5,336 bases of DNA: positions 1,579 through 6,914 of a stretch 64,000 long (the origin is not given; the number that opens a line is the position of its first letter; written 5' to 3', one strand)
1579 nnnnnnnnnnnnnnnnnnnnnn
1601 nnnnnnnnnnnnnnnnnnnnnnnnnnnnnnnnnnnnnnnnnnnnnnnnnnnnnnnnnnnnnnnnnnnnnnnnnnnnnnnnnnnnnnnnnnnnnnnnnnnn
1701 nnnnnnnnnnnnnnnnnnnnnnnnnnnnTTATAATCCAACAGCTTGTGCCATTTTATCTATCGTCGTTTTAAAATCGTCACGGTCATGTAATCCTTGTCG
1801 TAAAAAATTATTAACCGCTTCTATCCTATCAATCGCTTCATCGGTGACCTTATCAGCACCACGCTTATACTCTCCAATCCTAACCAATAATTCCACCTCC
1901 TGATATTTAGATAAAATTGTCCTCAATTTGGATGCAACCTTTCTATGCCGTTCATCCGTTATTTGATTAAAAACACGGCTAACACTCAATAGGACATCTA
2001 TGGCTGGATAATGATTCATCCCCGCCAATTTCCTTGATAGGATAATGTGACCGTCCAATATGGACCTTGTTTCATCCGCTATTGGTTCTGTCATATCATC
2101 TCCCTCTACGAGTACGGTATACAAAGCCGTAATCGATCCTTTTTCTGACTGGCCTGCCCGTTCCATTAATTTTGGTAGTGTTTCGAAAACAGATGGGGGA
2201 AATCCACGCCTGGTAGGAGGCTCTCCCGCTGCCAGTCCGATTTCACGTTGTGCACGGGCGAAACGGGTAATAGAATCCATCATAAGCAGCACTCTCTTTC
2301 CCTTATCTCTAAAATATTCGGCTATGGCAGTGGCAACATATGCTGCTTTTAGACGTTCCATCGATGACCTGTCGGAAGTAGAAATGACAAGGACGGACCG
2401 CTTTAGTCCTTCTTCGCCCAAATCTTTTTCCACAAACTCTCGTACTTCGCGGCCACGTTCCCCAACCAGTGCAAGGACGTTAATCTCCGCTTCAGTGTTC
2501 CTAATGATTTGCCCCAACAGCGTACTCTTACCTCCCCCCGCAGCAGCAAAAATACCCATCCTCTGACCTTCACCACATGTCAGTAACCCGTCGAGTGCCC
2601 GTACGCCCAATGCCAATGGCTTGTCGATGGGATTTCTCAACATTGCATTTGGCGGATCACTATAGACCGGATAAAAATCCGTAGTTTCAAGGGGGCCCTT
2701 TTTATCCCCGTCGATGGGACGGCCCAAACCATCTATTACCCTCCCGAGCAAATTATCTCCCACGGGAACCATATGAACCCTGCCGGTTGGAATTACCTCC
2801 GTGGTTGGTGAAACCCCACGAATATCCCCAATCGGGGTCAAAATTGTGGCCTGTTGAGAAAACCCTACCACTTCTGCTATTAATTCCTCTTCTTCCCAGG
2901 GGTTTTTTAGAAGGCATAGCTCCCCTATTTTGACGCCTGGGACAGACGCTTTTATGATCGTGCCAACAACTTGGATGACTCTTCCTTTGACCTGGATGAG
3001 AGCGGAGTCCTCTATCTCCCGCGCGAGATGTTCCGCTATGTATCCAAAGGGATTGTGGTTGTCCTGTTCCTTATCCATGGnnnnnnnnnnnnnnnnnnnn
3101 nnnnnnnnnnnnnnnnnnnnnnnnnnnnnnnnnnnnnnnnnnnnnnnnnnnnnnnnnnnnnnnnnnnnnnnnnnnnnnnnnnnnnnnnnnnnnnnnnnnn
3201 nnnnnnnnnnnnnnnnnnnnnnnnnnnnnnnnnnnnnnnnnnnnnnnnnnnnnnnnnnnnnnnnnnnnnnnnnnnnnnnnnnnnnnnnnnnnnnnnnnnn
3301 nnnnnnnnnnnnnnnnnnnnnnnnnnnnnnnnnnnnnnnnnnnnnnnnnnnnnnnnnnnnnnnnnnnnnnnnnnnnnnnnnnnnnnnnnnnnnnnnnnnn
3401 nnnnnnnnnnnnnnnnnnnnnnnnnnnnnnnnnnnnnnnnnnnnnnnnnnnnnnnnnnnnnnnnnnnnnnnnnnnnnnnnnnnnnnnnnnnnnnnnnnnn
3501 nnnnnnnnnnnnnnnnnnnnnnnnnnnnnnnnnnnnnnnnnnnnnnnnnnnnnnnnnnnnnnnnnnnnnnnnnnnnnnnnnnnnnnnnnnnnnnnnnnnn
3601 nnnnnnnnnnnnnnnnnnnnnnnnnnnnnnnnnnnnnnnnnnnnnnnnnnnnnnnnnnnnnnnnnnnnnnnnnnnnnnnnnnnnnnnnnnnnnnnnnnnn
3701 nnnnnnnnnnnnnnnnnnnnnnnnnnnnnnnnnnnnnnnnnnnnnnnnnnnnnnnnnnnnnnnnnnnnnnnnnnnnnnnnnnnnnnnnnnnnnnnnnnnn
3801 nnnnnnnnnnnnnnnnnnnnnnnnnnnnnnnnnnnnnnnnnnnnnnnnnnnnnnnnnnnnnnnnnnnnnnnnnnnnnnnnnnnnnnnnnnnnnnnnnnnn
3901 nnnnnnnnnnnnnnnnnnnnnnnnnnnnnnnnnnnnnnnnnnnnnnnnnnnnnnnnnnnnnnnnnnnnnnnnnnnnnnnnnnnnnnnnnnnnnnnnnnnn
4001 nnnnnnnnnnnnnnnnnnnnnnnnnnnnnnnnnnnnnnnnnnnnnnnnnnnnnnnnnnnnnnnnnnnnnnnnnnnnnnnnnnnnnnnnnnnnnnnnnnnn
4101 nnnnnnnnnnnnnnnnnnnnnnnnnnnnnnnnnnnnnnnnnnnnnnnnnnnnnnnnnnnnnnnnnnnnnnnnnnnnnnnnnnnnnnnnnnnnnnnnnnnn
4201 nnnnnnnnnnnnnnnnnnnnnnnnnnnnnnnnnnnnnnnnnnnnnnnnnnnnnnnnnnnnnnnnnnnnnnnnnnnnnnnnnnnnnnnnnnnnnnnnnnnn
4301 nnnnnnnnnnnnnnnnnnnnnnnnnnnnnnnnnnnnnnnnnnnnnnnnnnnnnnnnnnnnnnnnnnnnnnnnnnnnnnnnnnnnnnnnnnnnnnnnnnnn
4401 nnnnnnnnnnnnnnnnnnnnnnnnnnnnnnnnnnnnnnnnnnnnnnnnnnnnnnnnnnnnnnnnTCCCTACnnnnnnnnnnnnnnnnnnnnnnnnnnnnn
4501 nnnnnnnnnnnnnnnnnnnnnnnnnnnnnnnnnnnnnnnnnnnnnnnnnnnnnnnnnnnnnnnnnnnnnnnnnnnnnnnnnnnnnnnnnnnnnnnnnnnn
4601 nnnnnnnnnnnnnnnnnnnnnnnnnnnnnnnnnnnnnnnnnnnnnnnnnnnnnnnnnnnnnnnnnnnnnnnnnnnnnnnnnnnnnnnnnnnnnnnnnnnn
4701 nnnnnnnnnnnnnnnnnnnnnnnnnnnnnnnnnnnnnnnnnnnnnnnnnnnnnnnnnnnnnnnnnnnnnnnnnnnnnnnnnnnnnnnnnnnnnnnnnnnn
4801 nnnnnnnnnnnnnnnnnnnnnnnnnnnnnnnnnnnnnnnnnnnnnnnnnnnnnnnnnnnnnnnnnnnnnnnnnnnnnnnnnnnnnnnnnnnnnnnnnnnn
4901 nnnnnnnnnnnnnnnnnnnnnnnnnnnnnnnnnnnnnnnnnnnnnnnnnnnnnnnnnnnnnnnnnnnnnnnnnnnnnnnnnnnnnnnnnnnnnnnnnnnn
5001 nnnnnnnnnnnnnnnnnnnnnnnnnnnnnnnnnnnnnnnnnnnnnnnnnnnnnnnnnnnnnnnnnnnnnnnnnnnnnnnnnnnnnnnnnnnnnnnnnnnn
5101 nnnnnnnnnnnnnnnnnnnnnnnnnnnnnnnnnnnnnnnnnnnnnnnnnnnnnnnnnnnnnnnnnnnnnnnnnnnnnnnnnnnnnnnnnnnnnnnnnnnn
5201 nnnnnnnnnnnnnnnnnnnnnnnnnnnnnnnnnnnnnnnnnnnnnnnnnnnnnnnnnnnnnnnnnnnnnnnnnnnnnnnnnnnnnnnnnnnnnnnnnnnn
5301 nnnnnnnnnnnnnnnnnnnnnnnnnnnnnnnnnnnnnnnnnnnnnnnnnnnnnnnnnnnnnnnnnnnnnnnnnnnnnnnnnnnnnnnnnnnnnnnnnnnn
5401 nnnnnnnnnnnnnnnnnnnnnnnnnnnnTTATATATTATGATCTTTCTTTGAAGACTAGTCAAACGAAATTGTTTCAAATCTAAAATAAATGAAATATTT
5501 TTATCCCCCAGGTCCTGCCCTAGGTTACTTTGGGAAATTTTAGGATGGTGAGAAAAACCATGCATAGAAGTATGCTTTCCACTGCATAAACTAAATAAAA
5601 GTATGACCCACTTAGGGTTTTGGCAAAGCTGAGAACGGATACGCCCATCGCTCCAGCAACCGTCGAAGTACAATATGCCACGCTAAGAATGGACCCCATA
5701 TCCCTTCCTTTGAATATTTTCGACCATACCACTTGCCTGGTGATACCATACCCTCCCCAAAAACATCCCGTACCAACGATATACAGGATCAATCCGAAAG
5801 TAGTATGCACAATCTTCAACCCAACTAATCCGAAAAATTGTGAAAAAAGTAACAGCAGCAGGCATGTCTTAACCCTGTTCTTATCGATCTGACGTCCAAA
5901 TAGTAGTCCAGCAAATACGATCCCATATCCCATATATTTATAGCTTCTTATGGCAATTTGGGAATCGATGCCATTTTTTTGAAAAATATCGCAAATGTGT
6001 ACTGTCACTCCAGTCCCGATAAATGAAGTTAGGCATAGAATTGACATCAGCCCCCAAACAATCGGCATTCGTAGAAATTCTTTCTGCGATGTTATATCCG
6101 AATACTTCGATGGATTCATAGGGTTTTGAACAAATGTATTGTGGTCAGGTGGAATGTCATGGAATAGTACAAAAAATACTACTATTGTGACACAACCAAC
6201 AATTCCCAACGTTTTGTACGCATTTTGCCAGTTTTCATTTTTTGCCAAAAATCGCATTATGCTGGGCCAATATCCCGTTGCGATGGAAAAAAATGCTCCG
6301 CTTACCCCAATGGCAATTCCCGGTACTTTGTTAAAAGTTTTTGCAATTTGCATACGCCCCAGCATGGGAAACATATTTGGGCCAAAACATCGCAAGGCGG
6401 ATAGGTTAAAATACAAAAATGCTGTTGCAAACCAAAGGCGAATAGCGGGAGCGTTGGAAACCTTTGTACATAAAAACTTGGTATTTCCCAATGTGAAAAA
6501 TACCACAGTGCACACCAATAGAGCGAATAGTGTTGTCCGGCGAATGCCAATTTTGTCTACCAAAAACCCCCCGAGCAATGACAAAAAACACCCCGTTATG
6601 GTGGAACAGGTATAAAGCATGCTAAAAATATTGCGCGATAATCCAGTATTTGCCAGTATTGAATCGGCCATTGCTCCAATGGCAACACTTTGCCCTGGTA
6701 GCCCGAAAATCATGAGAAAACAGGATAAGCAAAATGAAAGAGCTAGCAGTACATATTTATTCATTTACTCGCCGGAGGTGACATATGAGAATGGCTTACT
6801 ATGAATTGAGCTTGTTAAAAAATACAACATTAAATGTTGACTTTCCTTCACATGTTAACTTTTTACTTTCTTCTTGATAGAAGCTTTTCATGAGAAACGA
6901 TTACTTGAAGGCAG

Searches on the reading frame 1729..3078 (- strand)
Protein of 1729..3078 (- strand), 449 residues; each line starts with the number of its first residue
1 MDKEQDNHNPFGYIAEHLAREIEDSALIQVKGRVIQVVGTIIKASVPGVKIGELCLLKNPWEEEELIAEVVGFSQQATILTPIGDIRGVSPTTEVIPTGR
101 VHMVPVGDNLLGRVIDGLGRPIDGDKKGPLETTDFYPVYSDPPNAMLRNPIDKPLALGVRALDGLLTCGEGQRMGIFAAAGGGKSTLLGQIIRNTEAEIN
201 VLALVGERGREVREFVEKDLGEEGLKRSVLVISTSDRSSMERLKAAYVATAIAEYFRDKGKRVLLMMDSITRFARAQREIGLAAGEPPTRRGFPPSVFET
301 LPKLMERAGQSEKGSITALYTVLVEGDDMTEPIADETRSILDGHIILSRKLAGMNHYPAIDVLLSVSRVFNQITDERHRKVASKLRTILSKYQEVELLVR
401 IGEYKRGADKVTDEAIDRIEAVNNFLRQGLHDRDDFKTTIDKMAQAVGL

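Call 10: search_protein_families(library=pfam, proteins=[window:1729-3078:-], max_evalue=0.00001)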
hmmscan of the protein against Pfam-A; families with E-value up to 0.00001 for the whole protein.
window:1729-3078:- (449 aa): 3 families
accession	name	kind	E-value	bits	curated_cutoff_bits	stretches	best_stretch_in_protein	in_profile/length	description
PF00006.31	ATP-synt_ab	-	6.3e-91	304.2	29.5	1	158-367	1-213/213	ATP synthase alpha/beta family, nucleotide-binding domain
PF18269.6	T3SS_ATPase_C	-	5.8e-24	84.2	22.7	1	374-445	1-72/72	T3SS EscN ATPase C-terminal domain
PF02874.29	ATP-synt_ab_N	-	5.4e-10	40.1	20.9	1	34-99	1-69/69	ATP synthase alpha/beta family, beta-barrel domain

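Call 77: list_cluster_members(proteins=[window:1729-3078:-, window:1253-1729:-, window:3081-3800:-, window:136-1230:-])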
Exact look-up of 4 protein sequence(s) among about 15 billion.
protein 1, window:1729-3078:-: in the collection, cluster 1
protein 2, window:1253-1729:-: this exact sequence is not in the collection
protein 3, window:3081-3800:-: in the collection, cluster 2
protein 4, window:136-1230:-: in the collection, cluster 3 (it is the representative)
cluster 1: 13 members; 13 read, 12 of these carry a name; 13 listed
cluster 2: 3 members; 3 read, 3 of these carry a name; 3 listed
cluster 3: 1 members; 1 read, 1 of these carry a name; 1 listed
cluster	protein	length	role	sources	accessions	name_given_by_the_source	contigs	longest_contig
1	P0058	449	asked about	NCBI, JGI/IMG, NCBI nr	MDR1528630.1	MAG: type III secretion system ATPase SctN [Puniceicoccales bacterium] | type III secretion protein N (ATPase) | type III secretion system ATPase SctN [Puniceicoccales bacterium]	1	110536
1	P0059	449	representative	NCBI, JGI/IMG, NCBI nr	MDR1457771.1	MAG: type III secretion system ATPase SctN [Puniceicoccales bacterium] | type III secretion protein N (ATPase) | type III secretion system ATPase SctN [Puniceicoccales bacterium]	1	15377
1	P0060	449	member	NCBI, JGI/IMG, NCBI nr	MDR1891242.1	MAG: type III secretion system ATPase SctN [Puniceicoccales bacterium] | type III secretion protein N (ATPase) | type III secretion system ATPase SctN [Puniceicoccales bacterium]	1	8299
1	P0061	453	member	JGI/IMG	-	type III secretion protein N (ATPase)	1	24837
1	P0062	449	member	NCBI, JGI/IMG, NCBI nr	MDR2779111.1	MAG: type III secretion system ATPase SctN [Puniceicoccales bacterium] | type III secretion protein N (ATPase) | type III secretion system ATPase SctN [Puniceicoccales bacterium]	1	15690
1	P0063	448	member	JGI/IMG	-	type III secretion protein N (ATPase)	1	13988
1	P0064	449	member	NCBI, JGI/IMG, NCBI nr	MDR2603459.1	MAG: type III secretion system ATPase SctN [Puniceicoccales bacterium] | type III secretion protein N (ATPase) | type III secretion system ATPase SctN [Puniceicoccales bacterium]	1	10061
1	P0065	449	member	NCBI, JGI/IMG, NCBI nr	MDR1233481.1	MAG: type III secretion system ATPase SctN [Puniceicoccales bacterium] | type III secretion protein N (ATPase) | type III secretion system ATPase SctN [Puniceicoccales bacterium]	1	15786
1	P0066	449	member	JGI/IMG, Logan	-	type III secretion protein N (ATPase)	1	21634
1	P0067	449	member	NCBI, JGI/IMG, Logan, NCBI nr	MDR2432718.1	MAG: type III secretion system ATPase SctN [Puniceicoccales bacterium] | type III secretion protein N (ATPase) | type III secretion system ATPase SctN [Puniceicoccales bacterium]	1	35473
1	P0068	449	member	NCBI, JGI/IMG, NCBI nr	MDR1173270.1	MAG: type III secretion system ATPase SctN [Puniceicoccales bacterium] | type III secretion protein N (ATPase) | type III secretion system ATPase SctN [Puniceicoccales bacterium]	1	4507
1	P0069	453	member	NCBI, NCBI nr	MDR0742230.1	MAG: type III secretion system ATPase SctN [Puniceicoccales bacterium] | type III secretion system ATPase SctN [Puniceicoccales bacterium]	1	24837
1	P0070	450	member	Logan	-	-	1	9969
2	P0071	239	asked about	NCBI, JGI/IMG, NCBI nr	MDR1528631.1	MAG: HrpE/YscL family type III secretion apparatus protein [Puniceicoccales bacterium] | type III secretion protein L | HrpE/YscL family type III secretion apparatus protein [Puniceicoccales bacterium]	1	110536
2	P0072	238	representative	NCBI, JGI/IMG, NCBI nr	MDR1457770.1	MAG: HrpE/YscL family type III secretion apparatus protein [Puniceicoccales bacterium] | type III secretion protein L | HrpE/YscL family type III secretion apparatus protein [Puniceicoccales bacterium]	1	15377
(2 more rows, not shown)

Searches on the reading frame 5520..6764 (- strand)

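Call 10: search_protein_families(library=pfam, proteins=[window:5520-6764:-], max_evalue=0.00001)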
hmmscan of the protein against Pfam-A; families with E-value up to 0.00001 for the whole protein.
window:5520-6764:- (414 aa): 1 family
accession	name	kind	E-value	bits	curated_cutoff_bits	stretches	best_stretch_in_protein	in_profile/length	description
PF07690.21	MFS_1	-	1.1e-21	77.7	33.4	1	18-374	5-346/347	Major Facilitator Superfamily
